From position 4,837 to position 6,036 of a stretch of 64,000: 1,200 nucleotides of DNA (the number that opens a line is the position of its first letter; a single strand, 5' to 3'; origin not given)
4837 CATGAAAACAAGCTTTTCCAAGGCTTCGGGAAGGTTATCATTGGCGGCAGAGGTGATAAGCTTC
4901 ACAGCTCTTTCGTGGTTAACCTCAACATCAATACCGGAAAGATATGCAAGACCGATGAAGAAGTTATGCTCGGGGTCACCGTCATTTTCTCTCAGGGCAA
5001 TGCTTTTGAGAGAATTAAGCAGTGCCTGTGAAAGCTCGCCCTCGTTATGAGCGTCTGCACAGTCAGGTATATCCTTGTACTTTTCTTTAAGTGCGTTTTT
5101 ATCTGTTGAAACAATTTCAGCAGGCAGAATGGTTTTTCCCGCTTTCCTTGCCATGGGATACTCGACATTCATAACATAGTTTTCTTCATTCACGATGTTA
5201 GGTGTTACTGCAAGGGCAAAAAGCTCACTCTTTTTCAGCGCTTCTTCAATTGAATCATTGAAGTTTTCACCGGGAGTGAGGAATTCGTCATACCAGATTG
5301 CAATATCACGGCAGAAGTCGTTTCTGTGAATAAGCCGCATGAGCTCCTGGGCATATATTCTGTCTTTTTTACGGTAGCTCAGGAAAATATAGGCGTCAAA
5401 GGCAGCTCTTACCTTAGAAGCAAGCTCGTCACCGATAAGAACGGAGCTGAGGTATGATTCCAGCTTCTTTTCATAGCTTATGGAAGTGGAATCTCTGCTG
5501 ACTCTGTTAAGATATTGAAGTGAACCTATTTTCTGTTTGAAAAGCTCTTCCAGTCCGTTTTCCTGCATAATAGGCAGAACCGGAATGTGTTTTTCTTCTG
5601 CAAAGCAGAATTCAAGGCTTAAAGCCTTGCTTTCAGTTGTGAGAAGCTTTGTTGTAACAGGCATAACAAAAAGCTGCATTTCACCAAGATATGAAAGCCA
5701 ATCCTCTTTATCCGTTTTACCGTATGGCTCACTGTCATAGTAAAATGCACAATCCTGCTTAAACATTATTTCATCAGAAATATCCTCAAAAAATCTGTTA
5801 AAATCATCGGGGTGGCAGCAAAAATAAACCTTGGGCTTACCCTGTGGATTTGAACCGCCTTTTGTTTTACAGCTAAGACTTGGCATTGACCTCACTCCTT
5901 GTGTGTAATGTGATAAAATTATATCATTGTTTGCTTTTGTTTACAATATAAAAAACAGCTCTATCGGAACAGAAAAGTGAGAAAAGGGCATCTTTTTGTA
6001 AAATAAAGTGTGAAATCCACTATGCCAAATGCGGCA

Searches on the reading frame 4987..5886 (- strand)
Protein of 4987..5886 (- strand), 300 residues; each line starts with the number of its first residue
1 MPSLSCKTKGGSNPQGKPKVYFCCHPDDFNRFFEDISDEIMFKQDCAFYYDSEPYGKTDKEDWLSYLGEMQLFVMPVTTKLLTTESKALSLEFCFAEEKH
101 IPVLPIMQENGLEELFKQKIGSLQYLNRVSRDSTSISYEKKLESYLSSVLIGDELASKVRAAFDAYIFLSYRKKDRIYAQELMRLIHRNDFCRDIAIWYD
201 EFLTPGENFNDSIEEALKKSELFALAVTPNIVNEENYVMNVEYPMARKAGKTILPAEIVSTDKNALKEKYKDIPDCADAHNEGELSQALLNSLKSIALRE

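Call 16: find_homologous_proteins(query=window:4987-5886:-, max_evalue=0.001)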
Query window:4987-5886:- (300 aa): 479 proteins with E <= 0.001 among 1746 candidates; the best 120 are listed.
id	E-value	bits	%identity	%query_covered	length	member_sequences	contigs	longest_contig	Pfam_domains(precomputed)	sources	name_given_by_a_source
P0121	2.4e-131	455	67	100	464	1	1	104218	PF13676.12,PF08238.19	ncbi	-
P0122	2.9e-129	449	67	100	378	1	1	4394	PF13676.12,PF08238.19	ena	-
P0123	7.2e-129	447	66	100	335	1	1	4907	PF13676.12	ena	-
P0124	6.3e-128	444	65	100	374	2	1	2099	PF13676.12,PF08238.19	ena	-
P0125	8.0e-128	444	66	100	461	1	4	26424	PF13676.12,PF08238.19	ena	-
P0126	1.2e-127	443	66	100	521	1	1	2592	PF13676.12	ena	-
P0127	2.0e-127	442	65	100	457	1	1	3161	PF13676.12,PF08238.19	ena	-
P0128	4.2e-126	438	67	100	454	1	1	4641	PF13676.12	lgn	-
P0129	2.5e-125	436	64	100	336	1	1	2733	PF13676.12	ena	-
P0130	1.0e-124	434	64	100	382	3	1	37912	PF13676.12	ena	-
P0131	4.2e-124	432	65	99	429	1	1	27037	PF13676.12,PF08238.19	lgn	-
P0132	1.7e-123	430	65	100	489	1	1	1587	PF13676.12,PF08238.19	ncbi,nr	ncbi:MAG: toll/interleukin-1 receptor domain-containing protein, partial [Clostridia bacterium]|nr:t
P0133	2.3e-123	429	64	100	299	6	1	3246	PF13676.12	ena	-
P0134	5.0e-123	428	67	96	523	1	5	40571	PF13424.13,PF13676.12,PF08238.19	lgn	-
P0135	9.0e-123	427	64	100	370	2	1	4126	PF13676.12,PF08238.19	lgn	-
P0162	4.2e-109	382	61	98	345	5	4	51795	PF13676.12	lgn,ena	-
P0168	7.9e-108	378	59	98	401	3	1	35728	PF13676.12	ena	-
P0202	6.1e-101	356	57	99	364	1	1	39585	PF13676.12,PF08238.19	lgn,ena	-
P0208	1.4e-99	351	53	99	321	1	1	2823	PF13676.12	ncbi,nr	ncbi:MAG: toll/interleukin-1 receptor domain-containing protein, partial [Firmicutes bacterium]|nr:t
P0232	1.7e-94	334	53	99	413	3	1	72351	PF13676.12,PF08238.19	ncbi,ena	-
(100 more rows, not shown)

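Call 17: find_encoding_contigs(protein=P0121, flank=8000, max_places=3)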
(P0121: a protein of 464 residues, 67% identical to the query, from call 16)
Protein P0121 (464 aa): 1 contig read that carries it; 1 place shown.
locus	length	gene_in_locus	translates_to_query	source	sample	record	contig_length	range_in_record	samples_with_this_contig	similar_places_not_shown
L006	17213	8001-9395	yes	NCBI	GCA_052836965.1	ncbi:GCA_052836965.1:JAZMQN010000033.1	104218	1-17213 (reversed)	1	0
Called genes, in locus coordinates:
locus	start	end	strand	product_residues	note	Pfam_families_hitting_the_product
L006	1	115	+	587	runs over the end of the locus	-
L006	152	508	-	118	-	-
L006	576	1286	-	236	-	PF00149:Metallophos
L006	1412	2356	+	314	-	PF01408:GFO_IDH_MocA, PF22725:GFO_IDH_MocA_C3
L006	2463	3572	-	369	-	PF01582:TIR (weak), PF13676:TIR_2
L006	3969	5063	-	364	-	PF10137:CAP12-PCTIR_TIR, PF20300:prok_STING (weak)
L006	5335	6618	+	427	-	PF01946:Thi4 (weak), PF00890:FAD_binding_2, PF01266:DAO (weak), PF07992:Pyr_redox_2 (weak), PF12831:FAD_oxidored, PF13450:NAD_binding_8 (weak)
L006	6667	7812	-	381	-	PF00144:Beta-lactamase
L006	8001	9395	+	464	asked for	PF08238:Sel1 (faint), PF13676:TIR_2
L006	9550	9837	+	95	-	-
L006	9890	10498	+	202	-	PF04014:MazE_antitoxin, PF15714:SpoVT_C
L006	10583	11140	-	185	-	-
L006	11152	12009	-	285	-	PF02811:PHP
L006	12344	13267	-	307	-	PF00575:S1, PF23459:S1_RRP5 (weak)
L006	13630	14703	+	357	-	PF03462:PCRF, PF00472:RF-1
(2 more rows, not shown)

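Call 18: find_encoding_contigs(protein=P0232, flank=8000, max_places=3)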
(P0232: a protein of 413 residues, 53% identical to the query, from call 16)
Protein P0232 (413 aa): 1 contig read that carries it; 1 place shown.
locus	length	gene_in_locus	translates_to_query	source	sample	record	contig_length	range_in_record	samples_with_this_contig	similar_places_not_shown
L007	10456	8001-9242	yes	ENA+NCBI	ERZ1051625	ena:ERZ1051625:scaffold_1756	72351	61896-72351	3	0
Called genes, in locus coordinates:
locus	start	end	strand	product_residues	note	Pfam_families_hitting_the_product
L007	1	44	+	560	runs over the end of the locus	PF02743:dCache_1, PF22673:MCP-like_PDC_1, PF00672:HAMP, PF00990:GGDEF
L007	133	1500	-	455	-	PF13440:Polysacc_synt_3 (faint), PF01554:MatE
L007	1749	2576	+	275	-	-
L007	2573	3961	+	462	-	PF01554:MatE, PF03023:MurJ (weak), PF01554:MatE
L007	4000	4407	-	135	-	-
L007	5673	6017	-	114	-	PF01713:Smr (weak)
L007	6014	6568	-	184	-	PF00117:GATase, PF07722:Peptidase_C26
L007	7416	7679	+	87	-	-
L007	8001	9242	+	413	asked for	PF13676:TIR_2, PF08238:Sel1 (faint)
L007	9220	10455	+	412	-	?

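Call 19: find_encoding_contigs(protein=P0162, flank=8000, max_places=4)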
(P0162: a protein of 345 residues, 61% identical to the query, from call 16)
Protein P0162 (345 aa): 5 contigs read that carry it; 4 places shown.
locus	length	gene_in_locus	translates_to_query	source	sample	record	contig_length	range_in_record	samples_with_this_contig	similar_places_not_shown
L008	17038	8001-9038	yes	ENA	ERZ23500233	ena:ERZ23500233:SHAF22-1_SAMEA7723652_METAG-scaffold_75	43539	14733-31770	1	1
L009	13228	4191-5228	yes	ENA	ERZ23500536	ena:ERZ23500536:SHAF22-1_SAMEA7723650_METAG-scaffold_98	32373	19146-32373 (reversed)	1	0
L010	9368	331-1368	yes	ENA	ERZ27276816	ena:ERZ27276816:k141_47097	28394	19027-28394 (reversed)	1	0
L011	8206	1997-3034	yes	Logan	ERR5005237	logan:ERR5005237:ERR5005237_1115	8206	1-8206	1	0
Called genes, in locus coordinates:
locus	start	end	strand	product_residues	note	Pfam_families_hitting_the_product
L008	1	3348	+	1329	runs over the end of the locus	PF01551:Peptidase_M23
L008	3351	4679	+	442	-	PF08239:SH3_3 (weak)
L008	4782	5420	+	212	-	-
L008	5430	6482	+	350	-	PF13308:YARHG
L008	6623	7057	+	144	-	PF01582:TIR, PF08937:ThsB_TIR (weak), PF13676:TIR_2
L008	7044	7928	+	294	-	PF13489:Methyltransf_23, PF08003:Methyltransf_9 (faint), PF13649:Methyltransf_25 (weak), PF13847:Methyltransf_31, PF08241:Methyltransf_11, PF08242:Methyltransf_12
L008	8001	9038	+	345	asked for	PF13676:TIR_2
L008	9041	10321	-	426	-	PF10137:CAP12-PCTIR_TIR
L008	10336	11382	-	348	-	PF13676:TIR_2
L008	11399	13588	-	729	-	-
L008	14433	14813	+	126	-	-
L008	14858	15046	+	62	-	-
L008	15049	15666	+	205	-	-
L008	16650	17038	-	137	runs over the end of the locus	-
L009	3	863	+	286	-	?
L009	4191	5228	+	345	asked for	PF13676:TIR_2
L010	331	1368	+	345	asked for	PF13676:TIR_2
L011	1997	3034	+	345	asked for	PF13676:TIR_2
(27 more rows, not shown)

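Call 47: predict_structure(alignment_id=A2)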
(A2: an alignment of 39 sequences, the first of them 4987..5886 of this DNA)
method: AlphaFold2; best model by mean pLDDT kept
length: 300 residues; sequences in the alignment: 39
mean_pLDDT: 86.5   pTM: 0.65
mean pLDDT of the five models: 86.5, 85.1, 83.3, 82.7, 81.2
residues with pLDDT >= 90: 159; 70-90: 113; 50-70: 27; < 50: 1
segments of 3 or more residues with pLDDT < 50: none
pLDDT, mean of each block of 10 residues (from residue 1): 82 91 96 96 94 82 87 96 93 87 92 91 87 79 84 55 78 87 87 75 73 83 93 91 93 95 94 94 92 67
secondary structure, 60 per line:
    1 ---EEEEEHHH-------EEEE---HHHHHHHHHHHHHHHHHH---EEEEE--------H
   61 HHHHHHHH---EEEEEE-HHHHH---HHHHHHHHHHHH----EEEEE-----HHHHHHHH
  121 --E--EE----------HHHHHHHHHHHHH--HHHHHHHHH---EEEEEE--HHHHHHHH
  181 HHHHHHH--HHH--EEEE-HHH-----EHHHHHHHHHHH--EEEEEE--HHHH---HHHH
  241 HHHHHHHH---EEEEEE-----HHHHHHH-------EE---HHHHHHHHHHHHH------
elements in order: E4-8 E19-22 H26-43 E47-51 H60-68 E72-77 H79-83 H87-98 E103-107 H113-120 H138-150 H153-161 E165-170 H173-187 E195-198 H209-219 E222-227 H230-233 H237-248 E252-257 H263-269 H282-294

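Call 50: fold_search(model_id=the predicted structure, library=pdb)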
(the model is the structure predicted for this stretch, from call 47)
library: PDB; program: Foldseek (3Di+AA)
matches with E <= 10: 1635; with E <= 0.001: 12
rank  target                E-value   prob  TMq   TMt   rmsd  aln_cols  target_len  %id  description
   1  9m0t                  1.8e-05  0.95  0.21  0.19  19.6       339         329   14  Crystal structure of Glyoxylate/Hydroxypyruvate Reductase in complex from Bacillus subtilis with formate at near-atomic  (released 2026-01-21)
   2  9y43_A                1.3e-04  0.97  0.27  0.14  17.2       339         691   10  3-hydroxypropionyl-CoA Synthetase (ADP-forming) from Nitrosopumilus maritimus. (released 2025-10-01)
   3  7crc_B                1.4e-04  0.99  0.29  0.09  19.7       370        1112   10  Cryo-EM structure of plant NLR RPP1 tetramer in complex with ATR1 (released 2020-12-16)
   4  9y43_B                1.5e-04  0.97  0.28  0.14  17.0       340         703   10  3-hydroxypropionyl-CoA Synthetase (ADP-forming) from Nitrosopumilus maritimus. (released 2025-10-01)
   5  8u72_F                3.1e-04  1.00  0.34  0.25   3.6       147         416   19  Cryo-EM structure of the SPARTA oligomer with guide RNA and target DNA (released 2024-06-12)
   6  4dcs                  3.2e-04  0.99  0.32  0.25  17.5       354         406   13  Crystal Structure of B. subtilis EngA in complex with sulfate ion and GDP (released 2012-11-14)
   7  8e92_C                3.5e-04  0.75  0.21  0.11  20.2       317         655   14  D-cycloserine and glutamate bound Human GluN1a-GluN2C NMDA receptor in intact conformation (released 2022-12-07)
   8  7dfv_A                3.7e-04  0.99  0.34  0.22  17.0       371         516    9  Cryo-EM structure of plant NLR RPP1 tetramer core part (released 2020-12-16)
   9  8e94_A                5.0e-04  0.77  0.21  0.11  17.8       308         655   14  PYD-106-bound Human GluN1a-GluN2C NMDA receptor in intact conformation (released 2022-12-07)
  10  9bsl_W                6.4e-04  0.98  0.31  0.24  16.5       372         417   12  45SRbgA particle in complex with RbgA and YphC. Class A (released 2024-12-25)
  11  7djt_A                7.7e-04  0.99  0.33  0.17  18.9       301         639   13  Human SARM1 inhibitory state bounded with inhibitor dHNN (released 2021-05-19)
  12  8qlp_E                8.7e-04  1.00  0.34  0.25   4.3       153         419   20  CryoEM structure of the RNA/DNA bound SPARTA (BabAgo/TIR-APAZ) tetrameric complex (released 2024-01-31)
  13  9isq_A                1.3e-03  0.85  0.28  0.12  18.4       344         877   11  Apo-state E.coli PatZ (released 2025-06-04)
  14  3tpf_F                1.3e-03  0.63  0.21  0.22  19.2       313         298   14  Crystal structure of anabolic ornithine carbamoyltransferase from Campylobacter jejuni subsp. jejuni NCTC 11168 (released 2011-09-21)
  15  8qlp_M                1.3e-03  1.00  0.34  0.25   4.3       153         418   20  CryoEM structure of the RNA/DNA bound SPARTA (BabAgo/TIR-APAZ) tetrameric complex (released 2024-01-31)
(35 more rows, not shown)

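Call 52: find_related_loci(query=A2, collection=viral_contigs, flank=10000)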
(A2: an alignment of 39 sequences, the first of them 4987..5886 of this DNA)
Query A2 (300 aa) in viral_contigs; peptide patterns used: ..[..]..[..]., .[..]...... (x = any residue, [..] = any of these).
86 stretches matched a pattern; 2 encode a relative of the query (tblastn E <= 1e-3); 2 distinct loci.
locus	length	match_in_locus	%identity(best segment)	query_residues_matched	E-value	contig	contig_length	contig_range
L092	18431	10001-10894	55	1-298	8e-114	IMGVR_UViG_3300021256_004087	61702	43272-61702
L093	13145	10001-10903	48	3-300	5e-93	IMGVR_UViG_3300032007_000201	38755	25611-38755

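Call 54: find_encoding_contigs(protein=P0134, flank=10000, max_places=5)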
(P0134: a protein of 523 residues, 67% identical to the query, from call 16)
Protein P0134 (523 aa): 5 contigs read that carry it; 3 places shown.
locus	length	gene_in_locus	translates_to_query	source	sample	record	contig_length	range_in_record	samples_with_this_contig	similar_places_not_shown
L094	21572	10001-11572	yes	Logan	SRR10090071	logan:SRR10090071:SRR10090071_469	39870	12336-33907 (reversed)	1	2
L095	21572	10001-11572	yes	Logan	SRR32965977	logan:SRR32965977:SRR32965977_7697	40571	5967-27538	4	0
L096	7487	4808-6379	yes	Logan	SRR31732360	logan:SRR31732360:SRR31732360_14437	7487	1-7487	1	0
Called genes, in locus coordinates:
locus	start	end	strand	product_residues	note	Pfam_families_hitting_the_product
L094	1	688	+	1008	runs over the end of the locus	-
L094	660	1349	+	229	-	PF13672:PP2C_2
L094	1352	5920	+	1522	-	PF00069:Pkinase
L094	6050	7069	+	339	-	-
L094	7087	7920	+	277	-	-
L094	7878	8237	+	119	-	PF13676:TIR_2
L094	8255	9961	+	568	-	PF08937:ThsB_TIR (weak), PF13676:TIR_2, PF13306:LRR_5 (weak)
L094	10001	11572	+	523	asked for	PF13676:TIR_2, PF08238:Sel1 (faint), PF13424:TPR_12 (weak)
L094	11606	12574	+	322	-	-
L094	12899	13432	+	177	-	-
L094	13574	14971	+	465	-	PF01582:TIR, PF13676:TIR_2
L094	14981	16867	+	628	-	PF01582:TIR (weak), PF08937:ThsB_TIR (faint), PF13676:TIR_2, PF08238:Sel1 (faint)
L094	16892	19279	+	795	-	PF01582:TIR (weak), PF13676:TIR_2, PF08238:Sel1 (weak)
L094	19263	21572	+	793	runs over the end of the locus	PF01582:TIR (weak), PF13676:TIR_2, PF08238:Sel1 (faint)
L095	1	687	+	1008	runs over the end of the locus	-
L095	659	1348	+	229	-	PF13672:PP2C_2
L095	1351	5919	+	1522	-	PF00069:Pkinase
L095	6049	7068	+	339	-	-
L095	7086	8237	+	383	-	PF01582:TIR (weak), PF13676:TIR_2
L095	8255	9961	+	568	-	PF08937:ThsB_TIR (weak), PF13676:TIR_2, PF13306:LRR_5 (weak)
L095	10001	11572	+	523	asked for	PF13676:TIR_2, PF08238:Sel1 (faint), PF13424:TPR_12 (weak)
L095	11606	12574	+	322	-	-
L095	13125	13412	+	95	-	-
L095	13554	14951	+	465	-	PF01582:TIR, PF13676:TIR_2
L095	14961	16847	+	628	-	PF01582:TIR (weak), PF08937:ThsB_TIR (faint), PF13676:TIR_2, PF08238:Sel1 (faint)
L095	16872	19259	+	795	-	PF01582:TIR (weak), PF13676:TIR_2, PF08238:Sel1 (weak)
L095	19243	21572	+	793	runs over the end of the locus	PF01582:TIR (weak), PF13676:TIR_2, PF08238:Sel1 (faint)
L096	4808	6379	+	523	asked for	PF13676:TIR_2, PF08238:Sel1 (faint), PF13424:TPR_12 (weak)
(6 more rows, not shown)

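Call 55: find_encoding_contigs(protein=P0130, flank=10000, max_places=3)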
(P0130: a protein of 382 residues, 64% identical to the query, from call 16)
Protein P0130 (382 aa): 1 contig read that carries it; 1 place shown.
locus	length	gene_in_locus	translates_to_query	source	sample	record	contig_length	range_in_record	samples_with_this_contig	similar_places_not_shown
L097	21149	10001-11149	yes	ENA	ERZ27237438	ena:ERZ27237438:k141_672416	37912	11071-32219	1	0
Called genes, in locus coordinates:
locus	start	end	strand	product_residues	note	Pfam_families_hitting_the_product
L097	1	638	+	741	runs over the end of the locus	PF09723:Zn_ribbon_8 (faint), PF14311:DUF4379 (faint), PF14284:PcfJ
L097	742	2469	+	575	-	PF01368:DHH, PF02272:DHHA1, PF17768:RecJ_OB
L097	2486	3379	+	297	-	-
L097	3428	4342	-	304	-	-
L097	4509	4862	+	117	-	PF02452:PemK_toxin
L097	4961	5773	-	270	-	-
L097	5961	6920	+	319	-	PF01637:ATPase_2, PF13191:AAA_16 (faint)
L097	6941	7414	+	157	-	-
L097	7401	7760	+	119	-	-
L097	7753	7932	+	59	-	-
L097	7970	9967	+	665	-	PF13676:TIR_2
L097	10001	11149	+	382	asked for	PF13676:TIR_2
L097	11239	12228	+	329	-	PF13424:TPR_12 (faint), PF07719:TPR_2 (faint), PF13181:TPR_8 (faint), PF13428:TPR_14 (faint)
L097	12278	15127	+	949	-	PF13676:TIR_2, PF00515:TPR_1 (faint), PF07719:TPR_2 (faint), PF08238:Sel1 (faint), PF13181:TPR_8 (faint), PF13424:TPR_12 (faint), PF13374:TPR_10 (faint), PF10952:DUF2753 (faint)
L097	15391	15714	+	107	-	PF12844:HTH_19, PF13560:HTH_31, PF01381:HTH_3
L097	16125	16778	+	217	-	-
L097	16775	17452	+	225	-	-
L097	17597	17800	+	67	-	PF01381:HTH_3 (weak), PF13443:HTH_26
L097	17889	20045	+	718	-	PF10021:PARG_cat_microb, PF03747:ADP_ribosyl_GH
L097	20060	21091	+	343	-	-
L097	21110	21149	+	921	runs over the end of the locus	PF04313:HSDR_N, PF00270:DEAD, PF04851:ResIII, PF18766:SWI2_SNF2, PF22679:T1R_D3-like, PF12008:EcoR124_C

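Call 56: find_encoding_contigs(protein=P0202, flank=10000, max_places=3)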
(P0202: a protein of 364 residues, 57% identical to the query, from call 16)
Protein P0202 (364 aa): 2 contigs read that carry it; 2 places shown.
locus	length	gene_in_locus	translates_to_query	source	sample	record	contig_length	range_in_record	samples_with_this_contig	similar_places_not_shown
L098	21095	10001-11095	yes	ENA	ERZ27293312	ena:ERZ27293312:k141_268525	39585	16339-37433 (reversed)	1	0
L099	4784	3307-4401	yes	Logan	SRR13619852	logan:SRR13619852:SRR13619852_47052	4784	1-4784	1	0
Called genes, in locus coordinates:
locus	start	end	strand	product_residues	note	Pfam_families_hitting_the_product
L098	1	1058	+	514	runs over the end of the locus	PF04055:Radical_SAM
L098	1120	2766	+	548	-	PF01943:Polysacc_synt, PF01554:MatE, PF03023:MurJ, PF01554:MatE (weak)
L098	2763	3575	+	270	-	PF03819:MazG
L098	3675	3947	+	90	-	PF00216:Bac_DNA_binding, PF18291:HU-HIG (weak)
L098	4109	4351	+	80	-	PF01479:S4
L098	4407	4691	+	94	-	PF07873:YabP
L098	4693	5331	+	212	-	PF09578:Spore_YabQ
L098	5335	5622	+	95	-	PF04977:DivIC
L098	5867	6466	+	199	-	-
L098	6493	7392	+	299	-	-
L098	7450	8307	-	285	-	PF13472:Lipase_GDSL_2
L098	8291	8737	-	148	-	PF11457:DUF3021 (weak)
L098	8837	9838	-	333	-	PF01551:Peptidase_M23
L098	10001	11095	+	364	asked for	PF08238:Sel1 (faint), PF13676:TIR_2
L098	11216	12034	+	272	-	-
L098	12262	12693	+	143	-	PF01029:NusB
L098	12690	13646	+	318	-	PF00814:TsaD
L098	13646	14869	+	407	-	PF13742:tRNA_anti_2, PF01336:tRNA_anti-codon, PF02601:Exonuc_VII_L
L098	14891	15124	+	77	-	PF02609:Exonuc_VII_S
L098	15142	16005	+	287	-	PF00348:polyprenyl_synt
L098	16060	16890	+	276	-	PF01479:S4, PF01728:FtsJ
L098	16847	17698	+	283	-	PF01513:NAD_kinase, PF20143:NAD_kinase_C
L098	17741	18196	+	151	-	PF01316:Arg_repressor, PF02863:Arg_repressor_C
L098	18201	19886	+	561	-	PF02463:SMC_N, PF13476:AAA_23, PF13555:AAA_29 (faint), PF13304:AAA_21 (faint)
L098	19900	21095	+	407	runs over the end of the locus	PF00579:tRNA-synt_1b, PF22421:SYY_C-terminal, PF01479:S4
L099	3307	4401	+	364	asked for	PF08238:Sel1 (faint), PF13676:TIR_2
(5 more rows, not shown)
